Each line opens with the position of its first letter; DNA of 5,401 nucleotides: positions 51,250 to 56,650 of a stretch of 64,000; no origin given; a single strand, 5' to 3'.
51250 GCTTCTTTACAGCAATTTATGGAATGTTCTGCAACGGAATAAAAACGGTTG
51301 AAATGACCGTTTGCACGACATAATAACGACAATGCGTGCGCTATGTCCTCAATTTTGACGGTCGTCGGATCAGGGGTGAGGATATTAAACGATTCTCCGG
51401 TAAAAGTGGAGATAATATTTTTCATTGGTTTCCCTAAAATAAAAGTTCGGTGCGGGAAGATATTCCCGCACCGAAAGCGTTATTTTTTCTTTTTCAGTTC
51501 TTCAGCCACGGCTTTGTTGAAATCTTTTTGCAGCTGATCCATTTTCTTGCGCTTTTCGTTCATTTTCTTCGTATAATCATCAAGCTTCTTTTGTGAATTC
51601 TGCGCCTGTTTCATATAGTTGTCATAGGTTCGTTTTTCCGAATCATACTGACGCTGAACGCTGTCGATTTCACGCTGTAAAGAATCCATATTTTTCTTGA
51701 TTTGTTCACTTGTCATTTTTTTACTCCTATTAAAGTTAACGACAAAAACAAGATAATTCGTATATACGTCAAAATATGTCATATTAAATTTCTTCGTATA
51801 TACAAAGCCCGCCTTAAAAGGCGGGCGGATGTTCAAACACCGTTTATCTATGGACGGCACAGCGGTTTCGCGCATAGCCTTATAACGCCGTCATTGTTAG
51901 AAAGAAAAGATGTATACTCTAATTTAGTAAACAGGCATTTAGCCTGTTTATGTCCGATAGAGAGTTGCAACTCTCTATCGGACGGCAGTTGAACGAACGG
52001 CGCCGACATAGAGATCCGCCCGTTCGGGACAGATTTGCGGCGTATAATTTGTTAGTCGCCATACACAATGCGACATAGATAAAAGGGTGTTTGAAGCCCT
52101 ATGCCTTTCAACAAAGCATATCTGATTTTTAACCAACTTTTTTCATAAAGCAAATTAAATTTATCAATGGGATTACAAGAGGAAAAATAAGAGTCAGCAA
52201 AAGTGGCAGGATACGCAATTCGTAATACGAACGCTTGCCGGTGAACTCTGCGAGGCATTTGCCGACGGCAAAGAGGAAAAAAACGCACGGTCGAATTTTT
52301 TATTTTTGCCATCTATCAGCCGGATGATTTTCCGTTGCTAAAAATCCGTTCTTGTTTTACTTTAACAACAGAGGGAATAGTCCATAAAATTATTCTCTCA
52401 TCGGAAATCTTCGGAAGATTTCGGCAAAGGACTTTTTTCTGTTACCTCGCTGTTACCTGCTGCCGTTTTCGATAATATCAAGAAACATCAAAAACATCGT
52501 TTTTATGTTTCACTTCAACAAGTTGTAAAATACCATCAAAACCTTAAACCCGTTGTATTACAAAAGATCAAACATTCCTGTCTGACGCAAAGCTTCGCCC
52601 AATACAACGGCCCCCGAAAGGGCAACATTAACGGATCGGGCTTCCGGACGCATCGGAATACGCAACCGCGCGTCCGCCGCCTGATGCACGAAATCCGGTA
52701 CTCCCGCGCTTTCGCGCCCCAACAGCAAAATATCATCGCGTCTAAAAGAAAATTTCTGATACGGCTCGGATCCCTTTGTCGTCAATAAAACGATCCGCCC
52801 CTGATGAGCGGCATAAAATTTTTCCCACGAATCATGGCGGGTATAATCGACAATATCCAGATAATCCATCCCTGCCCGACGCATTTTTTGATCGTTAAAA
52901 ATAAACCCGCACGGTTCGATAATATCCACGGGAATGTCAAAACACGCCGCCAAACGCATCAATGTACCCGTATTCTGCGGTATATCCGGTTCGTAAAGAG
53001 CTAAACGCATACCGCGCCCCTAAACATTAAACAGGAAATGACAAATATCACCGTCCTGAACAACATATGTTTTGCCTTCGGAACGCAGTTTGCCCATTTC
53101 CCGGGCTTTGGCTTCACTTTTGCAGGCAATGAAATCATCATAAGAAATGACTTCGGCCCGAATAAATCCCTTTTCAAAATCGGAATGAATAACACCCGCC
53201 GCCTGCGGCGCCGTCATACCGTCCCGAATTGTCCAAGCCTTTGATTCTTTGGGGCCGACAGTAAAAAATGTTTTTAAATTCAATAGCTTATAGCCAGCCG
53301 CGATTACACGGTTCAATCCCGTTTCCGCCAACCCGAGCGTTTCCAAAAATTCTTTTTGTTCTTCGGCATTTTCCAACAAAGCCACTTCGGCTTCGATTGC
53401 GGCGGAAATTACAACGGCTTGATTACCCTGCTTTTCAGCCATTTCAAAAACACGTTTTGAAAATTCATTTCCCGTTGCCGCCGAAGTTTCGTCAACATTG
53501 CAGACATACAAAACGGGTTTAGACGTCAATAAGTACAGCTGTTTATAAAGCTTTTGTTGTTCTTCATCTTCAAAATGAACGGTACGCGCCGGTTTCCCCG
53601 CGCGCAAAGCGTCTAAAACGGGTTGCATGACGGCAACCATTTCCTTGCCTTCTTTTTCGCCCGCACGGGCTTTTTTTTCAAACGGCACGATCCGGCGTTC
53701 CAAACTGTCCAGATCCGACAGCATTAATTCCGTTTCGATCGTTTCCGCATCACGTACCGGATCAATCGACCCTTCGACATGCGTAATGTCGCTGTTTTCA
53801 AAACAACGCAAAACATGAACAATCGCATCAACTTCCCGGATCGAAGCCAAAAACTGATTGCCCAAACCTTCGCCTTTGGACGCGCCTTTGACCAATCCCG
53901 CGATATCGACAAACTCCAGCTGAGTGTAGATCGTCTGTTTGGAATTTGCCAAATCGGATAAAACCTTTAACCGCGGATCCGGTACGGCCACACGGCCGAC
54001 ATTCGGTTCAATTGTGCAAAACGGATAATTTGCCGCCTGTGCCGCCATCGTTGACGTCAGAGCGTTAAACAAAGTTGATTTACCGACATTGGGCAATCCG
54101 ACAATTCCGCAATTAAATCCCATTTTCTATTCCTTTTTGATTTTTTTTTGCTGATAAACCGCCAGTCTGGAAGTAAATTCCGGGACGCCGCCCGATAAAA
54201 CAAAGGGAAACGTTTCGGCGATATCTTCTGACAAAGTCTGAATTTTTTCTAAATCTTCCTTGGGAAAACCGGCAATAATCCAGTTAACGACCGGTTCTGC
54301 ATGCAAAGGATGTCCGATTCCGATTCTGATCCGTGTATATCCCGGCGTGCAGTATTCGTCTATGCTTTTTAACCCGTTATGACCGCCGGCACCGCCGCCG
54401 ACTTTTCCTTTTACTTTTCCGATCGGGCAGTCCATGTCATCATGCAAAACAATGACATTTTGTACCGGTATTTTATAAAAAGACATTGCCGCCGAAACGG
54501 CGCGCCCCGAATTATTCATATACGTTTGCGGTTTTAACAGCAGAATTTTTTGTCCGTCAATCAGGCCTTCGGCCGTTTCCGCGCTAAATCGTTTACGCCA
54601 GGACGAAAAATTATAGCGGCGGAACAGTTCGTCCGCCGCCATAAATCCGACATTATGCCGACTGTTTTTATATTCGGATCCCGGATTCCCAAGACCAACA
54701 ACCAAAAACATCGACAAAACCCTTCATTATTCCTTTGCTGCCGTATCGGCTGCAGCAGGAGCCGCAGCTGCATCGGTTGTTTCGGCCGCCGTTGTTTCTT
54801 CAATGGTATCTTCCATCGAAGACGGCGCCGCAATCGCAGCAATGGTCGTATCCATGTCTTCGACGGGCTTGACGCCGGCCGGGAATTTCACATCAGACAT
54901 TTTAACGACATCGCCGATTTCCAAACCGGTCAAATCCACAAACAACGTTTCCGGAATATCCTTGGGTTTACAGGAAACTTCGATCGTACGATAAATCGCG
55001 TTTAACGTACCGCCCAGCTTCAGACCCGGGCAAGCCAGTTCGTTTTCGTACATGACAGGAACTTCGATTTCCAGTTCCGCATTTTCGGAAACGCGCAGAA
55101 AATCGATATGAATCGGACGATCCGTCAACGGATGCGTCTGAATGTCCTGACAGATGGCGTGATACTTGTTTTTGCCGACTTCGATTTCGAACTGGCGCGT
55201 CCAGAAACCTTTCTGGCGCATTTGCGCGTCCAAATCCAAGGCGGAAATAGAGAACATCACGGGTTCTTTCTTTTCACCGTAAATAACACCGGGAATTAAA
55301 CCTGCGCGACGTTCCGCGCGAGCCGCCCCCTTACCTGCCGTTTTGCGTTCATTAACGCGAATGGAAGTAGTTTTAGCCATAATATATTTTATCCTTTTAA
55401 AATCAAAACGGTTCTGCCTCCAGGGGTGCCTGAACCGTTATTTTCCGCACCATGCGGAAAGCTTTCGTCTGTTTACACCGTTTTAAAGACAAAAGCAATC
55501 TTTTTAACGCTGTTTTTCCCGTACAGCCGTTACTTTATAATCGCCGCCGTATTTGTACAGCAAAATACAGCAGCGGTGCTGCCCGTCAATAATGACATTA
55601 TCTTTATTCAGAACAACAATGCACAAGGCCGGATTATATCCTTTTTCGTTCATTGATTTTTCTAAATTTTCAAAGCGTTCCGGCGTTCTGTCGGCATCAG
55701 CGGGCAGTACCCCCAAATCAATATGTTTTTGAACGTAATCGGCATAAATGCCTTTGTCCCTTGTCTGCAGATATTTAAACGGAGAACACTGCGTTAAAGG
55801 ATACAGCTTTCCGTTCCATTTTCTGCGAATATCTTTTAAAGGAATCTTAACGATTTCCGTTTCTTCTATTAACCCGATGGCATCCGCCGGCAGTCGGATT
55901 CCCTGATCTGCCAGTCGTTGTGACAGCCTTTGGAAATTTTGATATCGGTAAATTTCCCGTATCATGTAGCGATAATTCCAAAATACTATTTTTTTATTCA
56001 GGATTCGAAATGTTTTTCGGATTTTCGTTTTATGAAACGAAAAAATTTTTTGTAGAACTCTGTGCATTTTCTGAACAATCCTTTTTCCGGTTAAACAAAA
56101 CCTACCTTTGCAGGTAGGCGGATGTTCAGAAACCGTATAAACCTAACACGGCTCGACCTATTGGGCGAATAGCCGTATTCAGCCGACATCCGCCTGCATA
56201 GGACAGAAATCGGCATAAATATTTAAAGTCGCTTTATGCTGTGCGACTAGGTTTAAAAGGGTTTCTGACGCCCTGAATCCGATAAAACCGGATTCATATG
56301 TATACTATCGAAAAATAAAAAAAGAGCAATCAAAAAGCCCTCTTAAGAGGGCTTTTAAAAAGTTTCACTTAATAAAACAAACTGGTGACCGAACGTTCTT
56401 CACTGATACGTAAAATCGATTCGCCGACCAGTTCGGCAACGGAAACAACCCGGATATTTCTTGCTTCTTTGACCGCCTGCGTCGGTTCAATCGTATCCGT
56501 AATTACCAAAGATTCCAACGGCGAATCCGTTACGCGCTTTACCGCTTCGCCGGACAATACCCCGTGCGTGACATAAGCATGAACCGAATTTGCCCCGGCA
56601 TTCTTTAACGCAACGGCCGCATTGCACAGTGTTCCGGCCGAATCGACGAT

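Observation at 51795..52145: Structured noncoding element, copy A: conserved blocks and compensatory helices shared with copy B 4.2 kb away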

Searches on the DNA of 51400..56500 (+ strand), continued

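Call 73: search_with_rna_model(model_id=R1, sources=[window, L001, L002, L003, L004, L005, L006, L007, L008, L009, L012, L013, L014, L015, L016, L017, L018, L020, L021, L022, L023, L024, L025, L026, L027, L028, L029, L030, L031, L032, L033, L034, L035, L036, L038, L039, L041, L043, L044, L045, L046, L047, L050, L051, L052, L054, L055, L056, L057, L058, L059, L060, L061, L062, L063, L064, L065, L066, L067, L068, L069, L070, L071, L073, L074, L075, L077, L078, L079, L080, L081, L082, L083, L084, L085, L086, L087, L088, L089, L090, L093, L094, L095, L096, L097, L098, L099, L100, L102, L103, L104, L105, L107, L109, L110, L111, L112, L113, L114, L115], max_evalue=1e-13, make_alignment=true)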
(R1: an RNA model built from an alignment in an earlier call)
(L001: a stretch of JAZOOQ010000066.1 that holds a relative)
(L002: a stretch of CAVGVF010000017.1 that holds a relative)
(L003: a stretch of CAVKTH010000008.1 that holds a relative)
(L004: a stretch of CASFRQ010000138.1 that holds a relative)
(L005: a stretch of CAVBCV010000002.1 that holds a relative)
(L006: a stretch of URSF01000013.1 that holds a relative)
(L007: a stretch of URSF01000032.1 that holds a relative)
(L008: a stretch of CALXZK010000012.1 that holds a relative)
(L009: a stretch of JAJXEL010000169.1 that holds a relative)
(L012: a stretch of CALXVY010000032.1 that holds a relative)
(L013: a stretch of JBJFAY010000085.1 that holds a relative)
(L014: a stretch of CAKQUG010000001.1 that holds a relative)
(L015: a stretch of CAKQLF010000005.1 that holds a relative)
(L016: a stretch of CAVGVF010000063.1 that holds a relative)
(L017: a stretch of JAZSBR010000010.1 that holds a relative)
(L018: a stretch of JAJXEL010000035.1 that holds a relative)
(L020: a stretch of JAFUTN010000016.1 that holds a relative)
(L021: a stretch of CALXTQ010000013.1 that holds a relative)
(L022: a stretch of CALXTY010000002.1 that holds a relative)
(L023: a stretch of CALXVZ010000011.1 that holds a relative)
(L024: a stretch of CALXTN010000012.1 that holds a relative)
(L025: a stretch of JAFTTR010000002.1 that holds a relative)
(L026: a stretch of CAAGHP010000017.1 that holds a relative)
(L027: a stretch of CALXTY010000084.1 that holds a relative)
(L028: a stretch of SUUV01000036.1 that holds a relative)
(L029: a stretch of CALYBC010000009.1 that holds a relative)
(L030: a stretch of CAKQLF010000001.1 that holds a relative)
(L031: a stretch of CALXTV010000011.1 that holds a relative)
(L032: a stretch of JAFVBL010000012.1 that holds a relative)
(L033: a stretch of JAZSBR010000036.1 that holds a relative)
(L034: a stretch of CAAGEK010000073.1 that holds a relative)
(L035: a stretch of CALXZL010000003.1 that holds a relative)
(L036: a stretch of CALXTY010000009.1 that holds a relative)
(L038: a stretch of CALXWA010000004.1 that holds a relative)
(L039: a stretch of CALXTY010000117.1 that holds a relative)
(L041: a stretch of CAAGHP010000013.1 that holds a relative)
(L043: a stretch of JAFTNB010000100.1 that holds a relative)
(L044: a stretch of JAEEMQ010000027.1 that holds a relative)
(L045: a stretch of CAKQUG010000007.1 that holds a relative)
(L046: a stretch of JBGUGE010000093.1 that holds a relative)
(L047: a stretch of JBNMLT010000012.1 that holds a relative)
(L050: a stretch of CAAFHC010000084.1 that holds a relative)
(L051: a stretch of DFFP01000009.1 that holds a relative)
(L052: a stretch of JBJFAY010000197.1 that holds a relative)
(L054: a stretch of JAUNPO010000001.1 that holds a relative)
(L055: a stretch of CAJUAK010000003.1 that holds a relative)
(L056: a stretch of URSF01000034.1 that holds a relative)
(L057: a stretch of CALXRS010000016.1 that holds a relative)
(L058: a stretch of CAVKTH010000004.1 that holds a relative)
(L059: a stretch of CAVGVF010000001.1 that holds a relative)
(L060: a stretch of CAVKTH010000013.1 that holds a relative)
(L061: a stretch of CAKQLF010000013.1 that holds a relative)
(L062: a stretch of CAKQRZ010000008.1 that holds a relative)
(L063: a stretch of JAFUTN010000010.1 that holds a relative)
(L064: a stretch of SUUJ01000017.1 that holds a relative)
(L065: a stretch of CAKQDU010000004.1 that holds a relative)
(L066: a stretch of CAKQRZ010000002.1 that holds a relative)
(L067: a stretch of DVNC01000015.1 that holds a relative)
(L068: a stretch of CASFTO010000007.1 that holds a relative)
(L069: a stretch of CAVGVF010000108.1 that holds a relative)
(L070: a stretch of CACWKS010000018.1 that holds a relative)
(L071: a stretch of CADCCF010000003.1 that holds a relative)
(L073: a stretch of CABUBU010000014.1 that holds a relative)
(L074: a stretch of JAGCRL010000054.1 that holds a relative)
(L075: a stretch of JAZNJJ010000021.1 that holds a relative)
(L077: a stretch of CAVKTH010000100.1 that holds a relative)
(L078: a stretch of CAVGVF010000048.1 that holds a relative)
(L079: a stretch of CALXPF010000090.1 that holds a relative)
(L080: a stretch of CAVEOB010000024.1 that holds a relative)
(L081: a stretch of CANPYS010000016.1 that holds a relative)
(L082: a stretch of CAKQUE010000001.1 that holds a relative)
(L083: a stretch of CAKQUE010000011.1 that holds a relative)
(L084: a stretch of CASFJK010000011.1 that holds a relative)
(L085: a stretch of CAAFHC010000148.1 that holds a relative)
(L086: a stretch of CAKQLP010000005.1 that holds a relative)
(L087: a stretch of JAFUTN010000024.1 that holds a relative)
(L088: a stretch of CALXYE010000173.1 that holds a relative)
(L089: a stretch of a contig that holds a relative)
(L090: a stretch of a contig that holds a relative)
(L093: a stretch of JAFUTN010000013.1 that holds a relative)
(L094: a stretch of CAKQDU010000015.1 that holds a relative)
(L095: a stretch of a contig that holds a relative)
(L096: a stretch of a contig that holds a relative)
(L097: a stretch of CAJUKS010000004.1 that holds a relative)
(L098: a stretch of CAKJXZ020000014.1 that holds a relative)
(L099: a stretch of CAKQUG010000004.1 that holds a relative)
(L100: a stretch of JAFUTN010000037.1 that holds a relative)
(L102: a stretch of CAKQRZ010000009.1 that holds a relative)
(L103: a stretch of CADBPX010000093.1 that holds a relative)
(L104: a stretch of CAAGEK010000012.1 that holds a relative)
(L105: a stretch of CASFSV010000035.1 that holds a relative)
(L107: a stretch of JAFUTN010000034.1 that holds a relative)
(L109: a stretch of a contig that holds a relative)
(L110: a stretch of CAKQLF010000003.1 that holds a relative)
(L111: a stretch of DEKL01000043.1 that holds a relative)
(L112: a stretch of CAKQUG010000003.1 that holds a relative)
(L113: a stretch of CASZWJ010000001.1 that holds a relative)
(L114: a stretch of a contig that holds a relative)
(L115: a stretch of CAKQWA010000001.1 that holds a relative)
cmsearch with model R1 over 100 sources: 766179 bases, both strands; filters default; matches with E-value up to 1e-13: 101.
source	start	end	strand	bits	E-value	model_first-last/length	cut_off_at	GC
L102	4003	4158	-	164.3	1e-35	1-155/155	no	0.47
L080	1742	1898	-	161.7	4e-35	1-155/155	no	0.44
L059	1374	1528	-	161.5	4.4e-35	1-155/155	no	0.45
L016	146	296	+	160.4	8.2e-35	1-155/155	no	0.44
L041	7496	7647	-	160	9.8e-35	1-155/155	no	0.47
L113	5173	5324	+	159.8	1.1e-34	1-155/155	no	0.47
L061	5819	5976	+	158.6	2.1e-34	1-155/155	no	0.44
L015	3942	4095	+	157.8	3.2e-34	1-155/155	no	0.44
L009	2696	2851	-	156.9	5.1e-34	1-155/155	no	0.47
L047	4933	5085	+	156.5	6.7e-34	1-155/155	no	0.47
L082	5423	5577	-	156.4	6.9e-34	1-155/155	no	0.46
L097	1608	1755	+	156.4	7e-34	1-155/155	no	0.49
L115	3268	3425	+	155.9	8.8e-34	1-155/155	no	0.48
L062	880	1029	-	155.8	9.5e-34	1-155/155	no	0.45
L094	1643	1800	-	155.6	1.1e-33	1-155/155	no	0.46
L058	1469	1623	-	155.4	1.2e-33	1-155/155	no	0.46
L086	833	986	+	155.1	1.4e-33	1-155/155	no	0.45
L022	4785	4944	+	154.4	2.1e-33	1-155/155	no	0.46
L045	1390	1541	-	154.3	2.2e-33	1-155/155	no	0.47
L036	3017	3172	+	153.4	3.5e-33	1-155/155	no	0.46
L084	7391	7540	-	152.8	4.7e-33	1-155/155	no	0.49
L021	4163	4319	-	152.2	6.6e-33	1-155/155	no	0.46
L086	7634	7792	+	152.2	6.6e-33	1-155/155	no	0.45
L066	3307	3459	+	152.1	7.1e-33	1-155/155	no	0.46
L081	467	616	-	151.9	7.6e-33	1-155/155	no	0.47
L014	6881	7034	+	151.7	8.6e-33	1-155/155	no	0.47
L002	6877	7030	-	151.3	1e-32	1-155/155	no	0.46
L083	5161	5315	-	151.2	1.1e-32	1-155/155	no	0.46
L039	4716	4870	+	151.1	1.2e-32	1-155/155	no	0.47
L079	4366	4515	-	151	1.2e-32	1-155/155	no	0.5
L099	1323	1473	+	150.6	1.5e-32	1-155/155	no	0.44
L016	7239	7391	-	150.5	1.7e-32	1-155/155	no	0.44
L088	749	907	+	150.2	1.9e-32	1-155/155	no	0.47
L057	1638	1793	+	149.6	2.6e-32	1-155/155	no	0.47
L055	280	432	+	148.4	5e-32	1-155/155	no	0.5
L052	409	567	+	147.9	6.5e-32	1-155/155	no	0.47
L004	3177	3329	-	147.8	6.9e-32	1-155/155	no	0.46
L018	6899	7058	+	147.3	9.3e-32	1-155/155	no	0.49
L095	849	1004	+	147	1e-31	1-155/155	no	0.45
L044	207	364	+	146.6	1.3e-31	1-155/155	no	0.48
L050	132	292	-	146.2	1.6e-31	1-155/155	no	0.43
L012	1329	1480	-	144.7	3.6e-31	1-155/155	no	0.43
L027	7541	7697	+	144.3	4.7e-31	1-155/155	no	0.49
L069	1795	1941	-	143.4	7.4e-31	1-155/155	no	0.46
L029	6938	7094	+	143.4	7.5e-31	1-155/155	no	0.45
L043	4430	4585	-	143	9.4e-31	1-155/155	no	0.47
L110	6879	7042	-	142.2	1.4e-30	1-155/155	no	0.46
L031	5663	5807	+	142.1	1.5e-30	1-155/155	no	0.48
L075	2275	2426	-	142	1.5e-30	1-155/155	no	0.47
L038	7115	7265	-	141.4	2.1e-30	1-155/155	no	0.48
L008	952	1098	+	141.2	2.4e-30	1-155/155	no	0.48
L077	3384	3534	+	141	2.6e-30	1-155/155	no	0.47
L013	2522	2676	+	140.7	3.1e-30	1-155/155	no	0.46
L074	2709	2854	+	140.7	3.2e-30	1-155/155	no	0.46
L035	4245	4396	-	140.5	3.4e-30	1-155/155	no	0.47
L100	7575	7717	+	139.9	5e-30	1-155/155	no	0.46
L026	2092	2242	-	139.7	5.4e-30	1-155/155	no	0.48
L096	981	1146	-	138.7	9.2e-30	1-155/155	no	0.49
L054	7642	7810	-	138.2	1.2e-29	1-155/155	no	0.46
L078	3088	3251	+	137.9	1.4e-29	1-155/155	no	0.45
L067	6535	6694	-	136.8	2.5e-29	1-155/155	no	0.44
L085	893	1052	-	136.4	3.2e-29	1-155/155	no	0.44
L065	7277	7439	+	134.2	1e-28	1-155/155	no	0.44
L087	4803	4951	+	132.4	2.7e-28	1-155/155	no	0.46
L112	2873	3044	+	130.5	7.5e-28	1-155/155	no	0.42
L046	4176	4339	+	129.6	1.2e-27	1-155/155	no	0.5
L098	1486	1654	+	129.3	1.4e-27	1-155/155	no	0.44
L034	7609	7767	-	128.2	2.6e-27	1-155/155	no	0.5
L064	7388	7551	+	128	2.9e-27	1-155/155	no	0.46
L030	6367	6534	+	127.8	3.2e-27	1-155/155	no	0.42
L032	839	1011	-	127.4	3.9e-27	1-155/155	no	0.46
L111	1313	1453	+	127.1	4.6e-27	1-155/155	no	0.5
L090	159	309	-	126.9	5.2e-27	1-155/155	no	0.46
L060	3916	4090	-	125.6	1e-26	1-155/155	no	0.42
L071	4933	5099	-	125.5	1.1e-26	1-155/155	no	0.45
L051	3310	3472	-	125.4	1.2e-26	1-155/155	no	0.43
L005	3752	3907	+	124.8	1.6e-26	1-155/155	no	0.48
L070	7156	7321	+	124.3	2e-26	1-155/155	no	0.46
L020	4815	4975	+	124.3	2.1e-26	1-155/155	no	0.45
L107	1573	1731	-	123.8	2.7e-26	1-155/155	no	0.44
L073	1052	1204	-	119.9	2.2e-25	1-155/155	no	0.46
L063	4636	4796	-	119.7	2.5e-25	1-155/155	no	0.47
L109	1383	1539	-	119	3.6e-25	1-155/155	no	0.5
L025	4989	5135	-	114.4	4.3e-24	1-155/155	no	0.46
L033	5695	5850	-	110.1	4.4e-23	1-155/155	no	0.44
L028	5310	5472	+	108.3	1.1e-22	1-155/155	no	0.47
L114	4739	4885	+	108.3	1.2e-22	1-155/155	no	0.49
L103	6423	6586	-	103.9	1.2e-21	1-155/155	no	0.45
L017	1133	1289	-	103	1.9e-21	1-155/155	no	0.5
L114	32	174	-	99.4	1.3e-20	1-155/155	no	0.47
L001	7635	7777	+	98.5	2.2e-20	1-155/155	no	0.47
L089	450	601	+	97.9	3e-20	1-155/155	no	0.45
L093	3443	3598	-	95.3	1.2e-19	1-155/155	no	0.44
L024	2386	2516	-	87.5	7.9e-18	1-155/155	no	0.44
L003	2986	3068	-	83.8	5.9e-17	73-155/155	5'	0.49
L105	2394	2525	-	82.5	1.2e-16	1-155/155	no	0.46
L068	6713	6843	+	82.3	1.3e-16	1-155/155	no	0.45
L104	2049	2205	-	78.9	8e-16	1-155/155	no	0.47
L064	385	541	+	78.9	8.2e-16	1-155/155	no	0.41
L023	89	209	+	72.2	2.9e-14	1-155/155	no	0.42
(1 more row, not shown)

Alignment A5: 101 matches aligned to the model, 242 columns, each read 5' to 3' on its own strand. Consensus structure (alignment columns), stored with it:
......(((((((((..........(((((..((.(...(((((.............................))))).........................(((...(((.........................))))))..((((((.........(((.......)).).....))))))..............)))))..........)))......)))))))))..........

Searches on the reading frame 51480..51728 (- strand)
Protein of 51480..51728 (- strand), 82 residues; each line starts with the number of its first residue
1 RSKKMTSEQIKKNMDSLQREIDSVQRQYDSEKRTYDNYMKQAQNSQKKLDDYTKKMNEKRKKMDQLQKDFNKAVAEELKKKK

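Call 12: search_protein_families(library=pfam, proteins=[window:51480-51728:-], max_evalue=0.01)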
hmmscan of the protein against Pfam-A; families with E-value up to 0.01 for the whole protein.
window:51480-51728:- (82 aa): 5 families
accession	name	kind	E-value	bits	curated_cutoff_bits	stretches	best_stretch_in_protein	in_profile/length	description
PF14932.11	HAUS-augmin3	-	0.0031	17.5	29.4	1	4-76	72-144/260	HAUS augmin-like complex subunit 3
PF17078.10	SHE3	-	0.004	17.3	30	1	7-80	128-198/228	SWI5-dependent HO expression protein 3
PF02181.28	FH2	-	0.0057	16.3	34.8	1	3-74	274-338/372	Formin Homology 2 Domain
PF06103.16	DUF948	-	0.0065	17.1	37.2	0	14-65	21-72/89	Bacterial protein of unknown function (DUF948)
PF06160.17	EzrA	-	0.0094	14.7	39.6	1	6-74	345-413/557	Septation ring formation regulator, EzrA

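Call 82: search_protein_families(library=ncbifam, max_evalue=0.01, proteins=[window:51480-51728:-])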
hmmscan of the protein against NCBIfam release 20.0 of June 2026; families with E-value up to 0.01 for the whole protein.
window:51480-51728:- (82 aa): 4 families
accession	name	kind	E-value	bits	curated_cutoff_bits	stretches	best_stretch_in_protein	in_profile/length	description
NF047515.1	SpiroCoCo_C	equivalog_domain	0.0035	16.6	125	1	7-74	37-103/313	SpiroCoCo family coiled-coil protein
NF003413.0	PRK04778.1-7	equivalog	0.0035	15.8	556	1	6-74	347-415/564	septation ring formation regulator EzrA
TIGR02168.1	SMC_prok_B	equivalog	0.0036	15.1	567.35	1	8-76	228-296/1181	chromosome segregation protein SMC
NF045487.1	ASRP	equivalog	0.004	15.8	300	1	7-72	165-229/593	archaea-specific SMC-related protein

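Call 83: search_protein_families(library=padloc, max_evalue=0.01, proteins=[window:51480-51728:-])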
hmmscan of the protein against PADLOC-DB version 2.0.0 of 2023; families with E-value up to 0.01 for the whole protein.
window:51480-51728:- (82 aa): 2 families
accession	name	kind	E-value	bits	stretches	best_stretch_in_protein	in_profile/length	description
PDLC01193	Cas11b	-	0.00081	17.4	1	6-78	3-74/164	CAS-I-B; effector_SS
PDLC00254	LmuB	-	0.0051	13.5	1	6-73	211-386/563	AAA ATPase domain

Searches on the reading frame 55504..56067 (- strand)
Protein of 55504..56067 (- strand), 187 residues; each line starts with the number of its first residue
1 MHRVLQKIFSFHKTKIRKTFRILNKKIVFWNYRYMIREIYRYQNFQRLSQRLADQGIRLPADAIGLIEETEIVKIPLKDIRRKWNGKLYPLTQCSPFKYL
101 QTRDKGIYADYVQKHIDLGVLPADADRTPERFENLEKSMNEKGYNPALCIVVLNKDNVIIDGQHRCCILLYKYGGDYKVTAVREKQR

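Call 12: search_protein_families(library=pfam, proteins=[window:55504-56067:-], max_evalue=0.01)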
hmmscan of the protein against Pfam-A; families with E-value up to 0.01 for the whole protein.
window:55504-56067:- (187 aa): 0 families

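Call 82: search_protein_families(library=ncbifam, max_evalue=0.01, proteins=[window:55504-56067:-])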
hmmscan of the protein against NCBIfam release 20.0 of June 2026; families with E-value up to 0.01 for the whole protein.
window:55504-56067:- (187 aa): 0 families

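Call 83: search_protein_families(library=padloc, max_evalue=0.01, proteins=[window:55504-56067:-])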
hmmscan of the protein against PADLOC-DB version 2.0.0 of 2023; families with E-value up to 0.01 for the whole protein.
window:55504-56067:- (187 aa): 1 family
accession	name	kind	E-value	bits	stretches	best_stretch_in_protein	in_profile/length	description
PDLC04014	PD-Lambda-5_A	-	0.0099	12.8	0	31-98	24-90/456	-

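Call 84: search_solved_structures(query=window:55504-56067:-, max_evalue=1)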
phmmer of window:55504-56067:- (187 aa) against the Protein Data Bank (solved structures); distinct sequences matched with E-value up to 1: 2.
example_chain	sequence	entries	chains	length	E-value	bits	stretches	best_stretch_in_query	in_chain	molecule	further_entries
3zr8_X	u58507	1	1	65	0.45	13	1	78-106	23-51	AVR3A11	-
3zgk_A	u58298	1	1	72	0.56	12.7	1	78-106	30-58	AVR3A11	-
